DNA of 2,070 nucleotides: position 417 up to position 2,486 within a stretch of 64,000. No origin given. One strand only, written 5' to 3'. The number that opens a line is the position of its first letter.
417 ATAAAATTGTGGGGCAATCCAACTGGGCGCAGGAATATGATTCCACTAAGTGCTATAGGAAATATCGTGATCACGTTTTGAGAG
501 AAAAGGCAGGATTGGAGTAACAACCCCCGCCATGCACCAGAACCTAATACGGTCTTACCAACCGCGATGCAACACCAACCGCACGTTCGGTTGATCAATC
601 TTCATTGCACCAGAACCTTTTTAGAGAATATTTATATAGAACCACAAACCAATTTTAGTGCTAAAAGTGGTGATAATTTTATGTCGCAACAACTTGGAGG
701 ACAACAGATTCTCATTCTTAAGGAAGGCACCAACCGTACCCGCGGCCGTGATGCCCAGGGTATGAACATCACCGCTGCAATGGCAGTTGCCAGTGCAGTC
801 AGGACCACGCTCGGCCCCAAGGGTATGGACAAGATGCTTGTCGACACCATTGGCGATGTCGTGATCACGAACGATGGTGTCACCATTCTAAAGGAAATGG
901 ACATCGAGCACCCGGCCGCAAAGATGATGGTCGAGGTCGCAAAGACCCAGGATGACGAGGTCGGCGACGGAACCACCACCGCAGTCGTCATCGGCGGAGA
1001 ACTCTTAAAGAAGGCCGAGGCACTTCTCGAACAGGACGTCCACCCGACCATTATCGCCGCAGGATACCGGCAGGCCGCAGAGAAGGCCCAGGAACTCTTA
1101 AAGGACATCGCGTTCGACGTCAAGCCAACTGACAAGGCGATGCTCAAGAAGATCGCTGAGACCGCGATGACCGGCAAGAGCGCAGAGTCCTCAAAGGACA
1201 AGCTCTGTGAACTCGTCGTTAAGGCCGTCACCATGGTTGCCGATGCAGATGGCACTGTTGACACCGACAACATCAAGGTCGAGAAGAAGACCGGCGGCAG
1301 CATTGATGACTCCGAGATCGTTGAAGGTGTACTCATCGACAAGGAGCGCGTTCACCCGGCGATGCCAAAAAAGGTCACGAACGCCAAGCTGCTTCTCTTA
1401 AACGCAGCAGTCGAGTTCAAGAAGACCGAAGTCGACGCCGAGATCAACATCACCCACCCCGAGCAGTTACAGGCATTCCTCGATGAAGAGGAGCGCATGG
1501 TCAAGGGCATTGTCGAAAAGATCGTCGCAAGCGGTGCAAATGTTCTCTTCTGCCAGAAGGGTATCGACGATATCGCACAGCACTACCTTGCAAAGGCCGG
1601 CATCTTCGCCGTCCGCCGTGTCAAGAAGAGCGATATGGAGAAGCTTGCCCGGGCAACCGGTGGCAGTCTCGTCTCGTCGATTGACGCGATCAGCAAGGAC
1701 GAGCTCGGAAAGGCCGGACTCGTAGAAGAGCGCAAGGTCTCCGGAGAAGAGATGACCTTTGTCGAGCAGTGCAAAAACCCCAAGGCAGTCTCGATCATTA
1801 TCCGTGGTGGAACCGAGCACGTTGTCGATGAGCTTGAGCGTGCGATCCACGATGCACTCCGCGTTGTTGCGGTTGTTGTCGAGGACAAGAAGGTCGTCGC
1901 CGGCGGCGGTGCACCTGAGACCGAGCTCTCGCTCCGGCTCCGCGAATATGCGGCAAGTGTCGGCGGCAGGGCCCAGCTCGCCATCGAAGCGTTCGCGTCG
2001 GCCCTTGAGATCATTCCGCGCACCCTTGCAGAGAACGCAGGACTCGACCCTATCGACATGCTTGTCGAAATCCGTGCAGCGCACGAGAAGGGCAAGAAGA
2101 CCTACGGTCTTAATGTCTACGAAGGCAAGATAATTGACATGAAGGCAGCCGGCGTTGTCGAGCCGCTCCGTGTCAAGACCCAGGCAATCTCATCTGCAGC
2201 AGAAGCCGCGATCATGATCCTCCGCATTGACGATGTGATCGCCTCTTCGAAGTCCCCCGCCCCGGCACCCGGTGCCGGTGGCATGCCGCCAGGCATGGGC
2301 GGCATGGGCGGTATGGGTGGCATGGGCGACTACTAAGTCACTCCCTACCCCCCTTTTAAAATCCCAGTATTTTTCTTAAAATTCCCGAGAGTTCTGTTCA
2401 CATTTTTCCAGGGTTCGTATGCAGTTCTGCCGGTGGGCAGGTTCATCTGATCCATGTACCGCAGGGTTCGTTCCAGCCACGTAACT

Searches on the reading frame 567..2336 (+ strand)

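Call 15: search_protein_families(library=pfam, proteins=[window:567-2336:+], max_evalue=0.00001)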
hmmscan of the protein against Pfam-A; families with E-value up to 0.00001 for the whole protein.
window:567-2336:+ (589 aa): 1 family
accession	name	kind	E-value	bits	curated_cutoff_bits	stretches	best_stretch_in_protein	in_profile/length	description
PF00118.29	Cpn60_TCP1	-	2.9e-198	660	34.3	1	74-560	1-488/490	TCP-1/cpn60 chaperonin family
